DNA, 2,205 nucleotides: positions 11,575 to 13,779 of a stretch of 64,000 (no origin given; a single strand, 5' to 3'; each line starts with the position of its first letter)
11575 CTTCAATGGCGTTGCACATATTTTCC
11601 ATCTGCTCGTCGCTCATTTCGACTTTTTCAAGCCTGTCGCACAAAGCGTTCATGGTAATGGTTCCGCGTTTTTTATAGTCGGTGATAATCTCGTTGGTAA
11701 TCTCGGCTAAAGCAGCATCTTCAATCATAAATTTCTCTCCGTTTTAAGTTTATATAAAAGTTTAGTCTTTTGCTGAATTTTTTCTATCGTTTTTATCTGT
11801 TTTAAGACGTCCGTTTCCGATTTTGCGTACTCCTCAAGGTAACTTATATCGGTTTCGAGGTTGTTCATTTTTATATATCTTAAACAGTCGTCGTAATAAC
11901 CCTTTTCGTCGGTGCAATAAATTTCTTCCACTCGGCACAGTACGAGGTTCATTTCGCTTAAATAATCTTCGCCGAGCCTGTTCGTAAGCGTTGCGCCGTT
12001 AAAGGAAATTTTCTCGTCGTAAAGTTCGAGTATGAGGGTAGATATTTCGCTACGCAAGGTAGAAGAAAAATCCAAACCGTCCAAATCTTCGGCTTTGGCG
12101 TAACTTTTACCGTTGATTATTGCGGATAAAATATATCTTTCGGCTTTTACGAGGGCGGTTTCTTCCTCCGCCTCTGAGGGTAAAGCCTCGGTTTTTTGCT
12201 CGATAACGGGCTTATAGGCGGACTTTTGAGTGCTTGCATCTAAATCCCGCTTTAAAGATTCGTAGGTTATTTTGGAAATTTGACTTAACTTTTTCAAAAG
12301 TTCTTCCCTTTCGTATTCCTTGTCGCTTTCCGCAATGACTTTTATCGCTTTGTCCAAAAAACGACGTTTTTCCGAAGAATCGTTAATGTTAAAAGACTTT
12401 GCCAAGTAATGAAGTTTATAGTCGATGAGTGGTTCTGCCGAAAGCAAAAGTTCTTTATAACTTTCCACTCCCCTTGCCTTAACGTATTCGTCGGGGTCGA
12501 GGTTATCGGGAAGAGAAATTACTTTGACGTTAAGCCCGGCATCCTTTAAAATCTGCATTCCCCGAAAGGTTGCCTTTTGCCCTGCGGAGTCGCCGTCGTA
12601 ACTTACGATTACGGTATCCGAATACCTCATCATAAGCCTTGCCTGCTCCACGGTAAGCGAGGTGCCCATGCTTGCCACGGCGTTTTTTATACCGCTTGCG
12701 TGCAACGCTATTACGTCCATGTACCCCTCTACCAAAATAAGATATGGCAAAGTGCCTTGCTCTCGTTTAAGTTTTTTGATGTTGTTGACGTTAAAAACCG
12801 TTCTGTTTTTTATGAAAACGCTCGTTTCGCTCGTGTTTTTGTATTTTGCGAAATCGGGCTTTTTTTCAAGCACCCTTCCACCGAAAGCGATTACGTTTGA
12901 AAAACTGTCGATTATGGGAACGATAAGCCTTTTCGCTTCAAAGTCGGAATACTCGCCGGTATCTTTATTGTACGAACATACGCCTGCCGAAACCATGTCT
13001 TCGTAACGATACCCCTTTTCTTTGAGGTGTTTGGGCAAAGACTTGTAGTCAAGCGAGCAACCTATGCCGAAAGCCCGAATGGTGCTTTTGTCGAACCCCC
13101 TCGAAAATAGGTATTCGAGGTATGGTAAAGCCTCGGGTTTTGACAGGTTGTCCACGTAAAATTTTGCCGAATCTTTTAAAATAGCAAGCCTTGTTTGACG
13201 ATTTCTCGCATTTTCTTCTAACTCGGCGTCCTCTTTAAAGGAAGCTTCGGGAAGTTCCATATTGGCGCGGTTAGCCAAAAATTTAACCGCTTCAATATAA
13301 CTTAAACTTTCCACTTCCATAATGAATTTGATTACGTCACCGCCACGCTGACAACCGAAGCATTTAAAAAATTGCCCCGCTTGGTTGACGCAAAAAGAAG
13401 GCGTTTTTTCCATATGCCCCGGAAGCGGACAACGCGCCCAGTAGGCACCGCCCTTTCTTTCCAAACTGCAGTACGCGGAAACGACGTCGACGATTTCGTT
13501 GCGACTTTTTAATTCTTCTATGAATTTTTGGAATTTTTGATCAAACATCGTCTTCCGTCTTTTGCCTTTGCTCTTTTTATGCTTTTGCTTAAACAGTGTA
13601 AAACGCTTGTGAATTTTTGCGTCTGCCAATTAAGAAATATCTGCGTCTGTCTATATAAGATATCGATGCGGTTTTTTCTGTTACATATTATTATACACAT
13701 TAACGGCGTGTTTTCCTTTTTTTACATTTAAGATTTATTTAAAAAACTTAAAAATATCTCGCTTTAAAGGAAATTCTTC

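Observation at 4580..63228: Dispersed ~25-nt oligo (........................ and its complement) at 18 or more sites, inside genes and beside stop codons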

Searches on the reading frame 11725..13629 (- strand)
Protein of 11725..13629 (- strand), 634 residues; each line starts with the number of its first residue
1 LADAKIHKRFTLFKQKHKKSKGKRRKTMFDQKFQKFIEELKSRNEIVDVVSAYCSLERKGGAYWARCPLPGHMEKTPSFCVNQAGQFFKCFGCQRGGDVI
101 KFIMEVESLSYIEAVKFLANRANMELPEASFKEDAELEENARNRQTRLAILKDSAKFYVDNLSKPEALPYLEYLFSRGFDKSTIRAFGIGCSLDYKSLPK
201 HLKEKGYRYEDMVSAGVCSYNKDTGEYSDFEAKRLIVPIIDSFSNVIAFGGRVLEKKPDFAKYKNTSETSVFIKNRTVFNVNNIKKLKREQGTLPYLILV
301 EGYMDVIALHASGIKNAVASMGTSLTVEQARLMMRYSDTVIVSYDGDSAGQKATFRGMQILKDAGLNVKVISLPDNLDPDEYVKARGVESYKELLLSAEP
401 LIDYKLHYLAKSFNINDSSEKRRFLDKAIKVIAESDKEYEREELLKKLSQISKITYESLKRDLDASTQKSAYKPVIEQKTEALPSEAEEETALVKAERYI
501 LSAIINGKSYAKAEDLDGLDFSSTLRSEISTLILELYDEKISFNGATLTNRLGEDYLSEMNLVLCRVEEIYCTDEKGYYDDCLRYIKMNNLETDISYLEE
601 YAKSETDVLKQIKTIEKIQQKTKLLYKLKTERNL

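Call 26: find_homologous_proteins(query=window:11725-13629:-, max_evalue=1e-30)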
Query window:11725-13629:- (634 aa): 7930 proteins with E <= 1e-30 among 8000 candidates; the best 120 are listed.
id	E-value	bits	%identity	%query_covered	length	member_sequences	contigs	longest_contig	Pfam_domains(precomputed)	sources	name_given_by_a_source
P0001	0.0e+0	1335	100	96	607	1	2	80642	PF08275.18,PF13155.13,PF01807.26,PF13662.13,PF10410.15,PF01751.29,PF13362.13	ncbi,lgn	-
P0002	0.0e+0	1167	85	96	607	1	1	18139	PF08275.18,PF13155.13,PF01807.26,PF13662.13,PF10410.15,PF01751.29,PF13362.13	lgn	-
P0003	0.0e+0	1167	85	96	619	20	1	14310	PF08275.18,PF13155.13,PF01807.26,PF13662.13,PF10410.15,PF01751.29,PF13362.13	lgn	-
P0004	0.0e+0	1163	85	96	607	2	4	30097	PF08275.18,PF13155.13,PF01807.26,PF13662.13,PF10410.15,PF01751.29,PF13362.13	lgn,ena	-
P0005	0.0e+0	1068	78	95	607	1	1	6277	PF08275.18,PF13155.13,PF01807.26,PF13662.13,PF10410.15,PF01751.29,PF13362.13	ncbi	-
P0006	0.0e+0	1067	78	95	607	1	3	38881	PF08275.18,PF13155.13,PF01807.26,PF13662.13,PF10410.15,PF01751.29,PF13362.13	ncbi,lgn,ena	-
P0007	0.0e+0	1059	78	95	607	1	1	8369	PF08275.18,PF13155.13,PF01807.26,PF13662.13,PF10410.15,PF01751.29,PF13362.13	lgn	-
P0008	0.0e+0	1057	78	95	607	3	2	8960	PF08275.18,PF13155.13,PF01807.26,PF13662.13,PF10410.15,PF01751.29,PF13362.13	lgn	-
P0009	0.0e+0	1045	77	95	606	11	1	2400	PF08275.18,PF13155.13,PF01807.26,PF13662.13,PF10410.15,PF01751.29,PF13362.13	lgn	-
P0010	0.0e+0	1043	77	95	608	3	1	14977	PF08275.18,PF13155.13,PF01807.26,PF13662.13,PF10410.15,PF01751.29,PF13362.13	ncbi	-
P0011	0.0e+0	1010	74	95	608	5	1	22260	PF08275.18,PF13155.13,PF01807.26,PF13662.13,PF10410.15,PF01751.29,PF13362.13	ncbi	-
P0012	3.7e-294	995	74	95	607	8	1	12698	PF08275.18,PF13155.13,PF01807.26,PF13662.13,PF10410.15,PF01751.29,PF13362.13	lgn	-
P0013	4.3e-291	985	72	96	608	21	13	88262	PF08275.18,PF13155.13,PF01807.26,PF13662.13,PF10410.15,PF01751.29,PF13362.13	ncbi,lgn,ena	-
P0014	5.9e-264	895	66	94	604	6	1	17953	PF08275.18,PF13155.13,PF01807.26,PF13662.13,PF10410.15,PF00772.27,PF01751.29,PF13362.13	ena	-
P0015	2.2e-260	884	65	94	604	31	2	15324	PF08275.18,PF13155.13,PF01807.26,PF13662.13,PF10410.15,PF01751.29,PF13362.13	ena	-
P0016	1.4e-255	868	63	94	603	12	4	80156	PF08275.18,PF13155.13,PF01807.26,PF13662.13,PF00772.27,PF01751.29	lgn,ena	-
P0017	2.5e-252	857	65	94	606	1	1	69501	PF08275.18,PF13155.13,PF01807.26,PF13662.13,PF10410.15,PF01751.29,PF13362.13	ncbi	-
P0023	1.9e-220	752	58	91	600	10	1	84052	PF08275.18,PF13155.13,PF01807.26,PF13662.13,PF01751.29,PF13362.13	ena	-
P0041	1.4e-207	709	56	95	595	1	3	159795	PF08275.18,PF13155.13,PF01807.26,PF13662.13,PF10410.15,PF01751.29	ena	-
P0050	3.0e-192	659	52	93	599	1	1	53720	PF08275.18,PF13155.13,PF01807.26,PF13662.13,PF10410.15,PF01751.29,PF13362.13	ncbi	ncbi:MAG: DNA primase [Christensenellaceae bacterium]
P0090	9.5e-168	578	49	94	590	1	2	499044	PF08275.18,PF13155.13,PF01807.26,PF13662.13,PF10410.15,PF01751.29,PF13362.13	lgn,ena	-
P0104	3.4e-167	576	50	91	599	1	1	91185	PF08275.18,PF13155.13,PF01807.26,PF13662.13,PF01751.29,PF13362.13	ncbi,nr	ncbi:MAG: DNA primase [Candidatus Borkfalkiaceae bacterium]|nr:DNA primase [Christensenellaceae bact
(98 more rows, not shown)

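Call 30: find_encoding_contigs(protein=P0016, flank=10000, max_places=1)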
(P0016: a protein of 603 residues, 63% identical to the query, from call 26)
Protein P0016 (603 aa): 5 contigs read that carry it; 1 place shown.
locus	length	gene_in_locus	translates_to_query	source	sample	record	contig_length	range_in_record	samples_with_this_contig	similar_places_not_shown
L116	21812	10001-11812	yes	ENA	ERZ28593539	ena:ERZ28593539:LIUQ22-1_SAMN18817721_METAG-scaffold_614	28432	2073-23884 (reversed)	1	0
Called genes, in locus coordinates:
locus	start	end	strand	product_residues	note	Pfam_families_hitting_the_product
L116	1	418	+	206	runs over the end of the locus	PF07081:DUF1349, PF17851:GH43_C2 (weak)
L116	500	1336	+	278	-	PF00248:Aldo_ket_red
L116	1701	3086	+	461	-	PF13353:Fer4_12, PF04055:Radical_SAM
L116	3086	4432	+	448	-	PF01276:OKR_DC_1, PF00155:Aminotran_1_2 (faint)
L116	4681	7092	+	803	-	PF00544:Pectate_lyase_4, PF18283:CBM77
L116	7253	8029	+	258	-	PF00497:SBP_bac_3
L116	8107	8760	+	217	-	PF00528:BPD_transp_1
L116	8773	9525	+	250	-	PF02463:SMC_N, PF00005:ABC_tran, PF13304:AAA_21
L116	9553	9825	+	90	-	PF01371:Trp_repressor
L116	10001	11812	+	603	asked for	PF01807:Zn_ribbon_DnaG, PF08275:DNAG_N, PF01751:Toprim, PF13155:Toprim_2, PF13662:Toprim_4, PF00772:DnaB (weak)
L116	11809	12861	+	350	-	PF03979:Sigma70_r1_1, PF00140:Sigma70_r1_2, PF04542:Sigma70_r2, PF04539:Sigma70_r3, PF04545:Sigma70_r4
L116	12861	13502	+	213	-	PF12847:Methyltransf_18, PF04816:TrmK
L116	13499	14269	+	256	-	PF01784:DUF34_NIF3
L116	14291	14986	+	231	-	PF02591:Zn_ribbon_9 (weak)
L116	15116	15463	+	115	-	PF04297:UPF0122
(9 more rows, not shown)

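Call 31: find_encoding_contigs(protein=P0017, flank=10000, max_places=1)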
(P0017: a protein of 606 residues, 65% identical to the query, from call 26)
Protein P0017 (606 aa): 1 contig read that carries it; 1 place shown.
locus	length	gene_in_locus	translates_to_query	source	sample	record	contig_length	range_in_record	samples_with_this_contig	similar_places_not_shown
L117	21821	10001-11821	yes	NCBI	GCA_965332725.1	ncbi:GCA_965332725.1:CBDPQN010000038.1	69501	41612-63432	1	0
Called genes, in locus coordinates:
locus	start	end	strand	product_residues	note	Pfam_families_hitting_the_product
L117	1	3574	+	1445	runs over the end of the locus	-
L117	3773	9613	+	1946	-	PF09479:Flg_new (weak)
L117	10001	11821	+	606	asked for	PF01807:Zn_ribbon_DnaG, PF08275:DNAG_N, PF01751:Toprim, PF13362:Toprim_3, PF13662:Toprim_4, PF13155:Toprim_2, PF10410:DnaB_bind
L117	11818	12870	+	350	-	PF03979:Sigma70_r1_1, PF00140:Sigma70_r1_2, PF04542:Sigma70_r2, PF04539:Sigma70_r3, PF04545:Sigma70_r4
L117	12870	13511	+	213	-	PF12847:Methyltransf_18, PF04816:TrmK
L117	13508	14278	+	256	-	PF01784:DUF34_NIF3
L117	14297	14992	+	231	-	PF02591:Zn_ribbon_9 (weak)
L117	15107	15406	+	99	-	PF04297:UPF0122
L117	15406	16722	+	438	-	PF02881:SRP54_N, PF06414:Zeta_toxin (weak), PF00448:SRP54, PF01656:CbiA (weak), PF02978:SRP_SPB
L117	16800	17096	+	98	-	PF00886:Ribosomal_S16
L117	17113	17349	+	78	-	PF13083:KH_KhpA-B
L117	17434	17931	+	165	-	PF01782:RimM, PF05239:PRC (faint), PF24986:PRC_RimM (weak)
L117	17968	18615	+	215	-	PF01746:tRNA_m1G_MT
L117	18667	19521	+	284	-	PF00009:GTP_EFTU (faint), PF00350:Dynamin_N (faint), PF01926:MMR_HSR1, PF02421:FeoB_N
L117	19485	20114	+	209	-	PF01351:RNase_HII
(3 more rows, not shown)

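Call 32: find_encoding_contigs(protein=P0023, flank=10000, max_places=1)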
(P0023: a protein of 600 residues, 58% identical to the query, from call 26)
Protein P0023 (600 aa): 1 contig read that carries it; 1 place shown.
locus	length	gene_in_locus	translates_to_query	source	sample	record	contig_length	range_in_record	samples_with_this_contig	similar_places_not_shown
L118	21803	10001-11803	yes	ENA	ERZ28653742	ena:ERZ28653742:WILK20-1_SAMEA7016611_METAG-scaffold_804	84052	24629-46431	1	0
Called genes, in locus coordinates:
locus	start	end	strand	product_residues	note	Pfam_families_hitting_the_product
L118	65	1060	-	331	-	PF01118:Semialdhyde_dh, PF02800:Gp_dh_C (faint), PF02774:Semialdhyde_dhC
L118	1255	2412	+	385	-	-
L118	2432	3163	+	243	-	PF01209:Ubie_methyltran, PF13489:Methyltransf_23, PF08241:Methyltransf_11, PF08242:Methyltransf_12, PF13649:Methyltransf_25, PF13847:Methyltransf_31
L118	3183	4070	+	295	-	PF01430:HSP33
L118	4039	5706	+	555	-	PF25058:ARM_TT21 (weak), PF14559:TPR_19 (weak)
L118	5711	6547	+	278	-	-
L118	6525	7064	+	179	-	-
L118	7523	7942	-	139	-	PF07883:Cupin_2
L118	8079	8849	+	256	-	PF02535:Zip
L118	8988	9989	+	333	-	PF01966:HD, PF13286:HD_assoc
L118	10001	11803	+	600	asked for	PF01807:Zn_ribbon_DnaG, PF08275:DNAG_N, PF01751:Toprim, PF13155:Toprim_2, PF13362:Toprim_3 (faint), PF13662:Toprim_4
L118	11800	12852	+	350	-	PF03979:Sigma70_r1_1, PF00140:Sigma70_r1_2, PF04542:Sigma70_r2, PF04539:Sigma70_r3, PF04545:Sigma70_r4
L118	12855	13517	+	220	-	PF12847:Methyltransf_18, PF04816:TrmK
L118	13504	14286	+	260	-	PF01784:DUF34_NIF3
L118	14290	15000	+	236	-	-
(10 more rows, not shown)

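Call 33: find_encoding_contigs(protein=P0041, flank=10000, max_places=1)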
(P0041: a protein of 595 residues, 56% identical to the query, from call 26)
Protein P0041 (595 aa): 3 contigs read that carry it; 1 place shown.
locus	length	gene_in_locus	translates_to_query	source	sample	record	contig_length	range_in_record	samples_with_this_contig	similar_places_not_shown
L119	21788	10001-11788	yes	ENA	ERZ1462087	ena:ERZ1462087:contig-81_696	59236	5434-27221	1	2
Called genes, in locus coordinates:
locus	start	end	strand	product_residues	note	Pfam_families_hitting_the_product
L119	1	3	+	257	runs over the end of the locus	PF23441:SDR, PF00106:adh_short, PF01370:Epimerase (weak), PF08659:KR, PF13561:adh_short_C2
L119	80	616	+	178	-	PF02632:BioY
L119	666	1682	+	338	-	-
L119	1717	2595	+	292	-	PF01565:FAD_binding_4, PF02873:MurB_C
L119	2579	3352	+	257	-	PF02811:PHP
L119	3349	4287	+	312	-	PF14527:LAGLIDADG_WhiA, PF02650:HTH_WhiA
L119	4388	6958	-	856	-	PF00005:ABC_tran, PF02463:SMC_N (faint), PF02687:FtsX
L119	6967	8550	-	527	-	-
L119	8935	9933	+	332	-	PF01966:HD, PF13286:HD_assoc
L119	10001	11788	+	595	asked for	PF01807:Zn_ribbon_DnaG, PF08275:DNAG_N, PF01751:Toprim, PF13155:Toprim_2, PF13662:Toprim_4, PF10410:DnaB_bind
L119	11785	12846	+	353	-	PF03979:Sigma70_r1_1 (weak), PF00140:Sigma70_r1_2, PF04542:Sigma70_r2, PF04539:Sigma70_r3, PF04545:Sigma70_r4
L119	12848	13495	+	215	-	PF12847:Methyltransf_18, PF04816:TrmK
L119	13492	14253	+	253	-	PF01784:DUF34_NIF3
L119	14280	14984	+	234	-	-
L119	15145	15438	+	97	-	PF04297:UPF0122, PF08281:Sigma70_r4_2 (faint)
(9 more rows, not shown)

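Call 34: find_encoding_contigs(protein=P0050, flank=10000, max_places=1)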
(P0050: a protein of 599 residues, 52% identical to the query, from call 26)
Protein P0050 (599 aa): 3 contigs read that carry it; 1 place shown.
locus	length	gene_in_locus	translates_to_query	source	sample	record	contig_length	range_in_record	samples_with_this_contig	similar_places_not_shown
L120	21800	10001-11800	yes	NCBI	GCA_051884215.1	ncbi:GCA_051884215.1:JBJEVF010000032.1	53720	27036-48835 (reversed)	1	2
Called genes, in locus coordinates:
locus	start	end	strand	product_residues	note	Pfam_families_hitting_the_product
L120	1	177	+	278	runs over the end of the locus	PF00563:EAL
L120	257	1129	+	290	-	-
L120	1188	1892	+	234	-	-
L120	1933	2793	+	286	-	-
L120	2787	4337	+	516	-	-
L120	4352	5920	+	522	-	PF09823:DUF2357 (weak)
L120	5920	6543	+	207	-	-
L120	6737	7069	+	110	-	-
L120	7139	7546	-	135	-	-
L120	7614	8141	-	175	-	PF13240:Zn_Ribbon_1 (weak), PF13248:Zn_ribbon_3 (weak)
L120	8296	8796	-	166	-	-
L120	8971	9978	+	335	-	PF01966:HD, PF13286:HD_assoc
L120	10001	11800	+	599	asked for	PF01807:Zn_ribbon_DnaG, PF08275:DNAG_N, PF01751:Toprim, PF13155:Toprim_2, PF13362:Toprim_3, PF13662:Toprim_4, PF10410:DnaB_bind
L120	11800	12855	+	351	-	PF00140:Sigma70_r1_2, PF04542:Sigma70_r2, PF04539:Sigma70_r3, PF04545:Sigma70_r4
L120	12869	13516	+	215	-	PF12847:Methyltransf_18, PF04816:TrmK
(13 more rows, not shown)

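Call 35: find_encoding_contigs(protein=P0090, flank=10000, max_places=1)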
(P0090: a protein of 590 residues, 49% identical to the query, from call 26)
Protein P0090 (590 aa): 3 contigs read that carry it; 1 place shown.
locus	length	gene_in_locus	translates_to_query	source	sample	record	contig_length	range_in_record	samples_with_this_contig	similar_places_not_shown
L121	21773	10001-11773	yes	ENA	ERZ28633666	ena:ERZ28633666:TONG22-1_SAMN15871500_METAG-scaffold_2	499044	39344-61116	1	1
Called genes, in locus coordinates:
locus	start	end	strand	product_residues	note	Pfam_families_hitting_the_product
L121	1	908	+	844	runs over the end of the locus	PF04760:IF2_N, PF00025:Arf (faint), PF00009:GTP_EFTU, PF00071:Ras (weak), PF01926:MMR_HSR1, PF02421:FeoB_N (weak), PF22042:EF-G_D2, PF11987:IF-2, +1 more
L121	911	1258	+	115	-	PF02033:RBFA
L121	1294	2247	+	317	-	PF01368:DHH, PF02272:DHHA1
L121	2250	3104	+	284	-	PF01509:TruB_N, PF16198:TruB_C_2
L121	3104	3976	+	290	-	PF06574:FAD_syn, PF01687:Flavokinase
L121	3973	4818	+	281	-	PF01261:AP_endonuc_2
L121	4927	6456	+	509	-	PF13396:PLDc_N, PF13091:PLDc_2, PF00614:PLDc (weak), PF13091:PLDc_2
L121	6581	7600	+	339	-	PF00557:Peptidase_M24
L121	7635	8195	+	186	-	PF08207:EFP_N, PF01132:EFP, PF09285:Elong-fact-P_C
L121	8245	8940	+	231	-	PF00106:adh_short, PF08659:KR, PF13561:adh_short_C2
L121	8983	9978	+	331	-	PF01966:HD, PF13286:HD_assoc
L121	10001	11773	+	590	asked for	PF01807:Zn_ribbon_DnaG, PF08275:DNAG_N, PF01751:Toprim, PF13155:Toprim_2, PF13362:Toprim_3, PF13662:Toprim_4, PF10410:DnaB_bind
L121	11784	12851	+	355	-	PF03979:Sigma70_r1_1 (weak), PF00140:Sigma70_r1_2, PF04542:Sigma70_r2, PF04539:Sigma70_r3, PF04545:Sigma70_r4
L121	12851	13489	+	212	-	PF12847:Methyltransf_18, PF04816:TrmK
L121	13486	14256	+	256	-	PF01784:DUF34_NIF3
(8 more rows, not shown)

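Call 36: find_encoding_contigs(protein=P0013, flank=10000, max_places=1)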
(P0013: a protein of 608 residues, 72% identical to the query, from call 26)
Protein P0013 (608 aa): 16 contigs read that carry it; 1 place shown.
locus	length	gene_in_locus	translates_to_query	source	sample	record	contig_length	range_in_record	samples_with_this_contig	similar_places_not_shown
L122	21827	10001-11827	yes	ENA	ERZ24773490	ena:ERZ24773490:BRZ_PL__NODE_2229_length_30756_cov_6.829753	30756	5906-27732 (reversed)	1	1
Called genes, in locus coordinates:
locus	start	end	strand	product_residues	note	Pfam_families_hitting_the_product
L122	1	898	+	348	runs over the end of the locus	PF00696:AA_kinase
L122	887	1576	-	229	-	PF01113:DapB_N, PF05173:DapB_C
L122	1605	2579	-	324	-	PF01118:Semialdhyde_dh, PF02774:Semialdhyde_dhC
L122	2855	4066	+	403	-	-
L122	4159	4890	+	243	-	PF01209:Ubie_methyltran, PF03848:TehB (faint), PF05401:NodS (weak), PF13489:Methyltransf_23, PF13847:Methyltransf_31, PF08241:Methyltransf_11, PF08242:Methyltransf_12, PF13649:Methyltransf_25, +1 more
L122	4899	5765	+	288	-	PF01430:HSP33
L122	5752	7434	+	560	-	PF25058:ARM_TT21 (faint), PF14559:TPR_19 (faint)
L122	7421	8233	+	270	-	-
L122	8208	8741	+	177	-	PF09234:DUF1963 (faint)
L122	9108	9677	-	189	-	PF02632:BioY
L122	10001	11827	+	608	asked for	PF01807:Zn_ribbon_DnaG, PF08275:DNAG_N, PF01751:Toprim, PF13155:Toprim_2, PF13362:Toprim_3 (weak), PF13662:Toprim_4, PF10410:DnaB_bind (weak)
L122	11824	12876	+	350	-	PF03979:Sigma70_r1_1, PF00140:Sigma70_r1_2, PF04542:Sigma70_r2, PF04539:Sigma70_r3, PF04545:Sigma70_r4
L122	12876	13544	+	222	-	PF12847:Methyltransf_18, PF04816:TrmK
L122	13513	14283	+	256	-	PF01784:DUF34_NIF3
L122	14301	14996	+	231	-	PF02591:Zn_ribbon_9 (weak)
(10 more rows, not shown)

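Call 37: find_encoding_contigs(protein=P0104, flank=10000, max_places=1)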
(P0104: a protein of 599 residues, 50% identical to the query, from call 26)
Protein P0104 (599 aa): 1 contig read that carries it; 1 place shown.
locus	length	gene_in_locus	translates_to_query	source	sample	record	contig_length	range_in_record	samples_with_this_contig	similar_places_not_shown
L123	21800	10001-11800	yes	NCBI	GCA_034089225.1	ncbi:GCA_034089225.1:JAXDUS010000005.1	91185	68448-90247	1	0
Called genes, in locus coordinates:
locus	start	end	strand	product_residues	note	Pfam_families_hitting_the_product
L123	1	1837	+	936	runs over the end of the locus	PF04760:IF2_N, PF00009:GTP_EFTU, PF00025:Arf (weak), PF01926:MMR_HSR1, PF22042:EF-G_D2, PF11987:IF-2, PF03144:GTP_EFTU_D2 (weak)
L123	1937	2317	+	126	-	PF02033:RBFA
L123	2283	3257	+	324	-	PF01368:DHH, PF02272:DHHA1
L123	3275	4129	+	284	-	PF01509:TruB_N, PF16198:TruB_C_2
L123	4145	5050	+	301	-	PF06574:FAD_syn, PF01467:CTP_transf_like, PF01687:Flavokinase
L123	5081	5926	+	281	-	PF01261:AP_endonuc_2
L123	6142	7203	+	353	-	PF01321:Creatinase_N, PF00557:Peptidase_M24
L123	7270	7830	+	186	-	PF08207:EFP_N, PF01132:EFP, PF09285:Elong-fact-P_C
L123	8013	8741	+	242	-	PF00106:adh_short, PF01370:Epimerase (weak), PF08659:KR, PF13561:adh_short_C2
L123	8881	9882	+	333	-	PF01966:HD, PF13286:HD_assoc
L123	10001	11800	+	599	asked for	PF01807:Zn_ribbon_DnaG, PF08275:DNAG_N, PF01751:Toprim, PF13155:Toprim_2, PF13362:Toprim_3 (weak), PF13662:Toprim_4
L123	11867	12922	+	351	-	PF03979:Sigma70_r1_1 (weak), PF00140:Sigma70_r1_2, PF04542:Sigma70_r2, PF04539:Sigma70_r3, PF04545:Sigma70_r4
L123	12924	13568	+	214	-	PF12847:Methyltransf_18, PF04816:TrmK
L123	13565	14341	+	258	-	PF01784:DUF34_NIF3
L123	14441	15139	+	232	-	PF04108:ATG17_like (weak), PF17675:APG6_N (weak)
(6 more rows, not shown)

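Call 72: find_encoding_contigs(protein=P0001, flank=1000, max_places=2)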
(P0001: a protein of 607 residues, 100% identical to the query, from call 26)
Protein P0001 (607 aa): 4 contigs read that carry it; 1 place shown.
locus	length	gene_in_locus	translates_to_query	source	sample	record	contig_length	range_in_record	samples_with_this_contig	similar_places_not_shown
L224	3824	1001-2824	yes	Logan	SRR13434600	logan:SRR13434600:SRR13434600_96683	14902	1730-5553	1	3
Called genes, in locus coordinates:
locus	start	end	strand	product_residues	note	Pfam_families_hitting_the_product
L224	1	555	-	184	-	PF02632:BioY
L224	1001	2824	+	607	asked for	PF01807:Zn_ribbon_DnaG, PF08275:DNAG_N, PF01751:Toprim, PF13155:Toprim_2, PF13362:Toprim_3 (weak), PF13662:Toprim_4, PF10410:DnaB_bind (weak)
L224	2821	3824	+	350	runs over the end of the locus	PF03979:Sigma70_r1_1, PF00140:Sigma70_r1_2, PF04542:Sigma70_r2, PF04539:Sigma70_r3, PF04545:Sigma70_r4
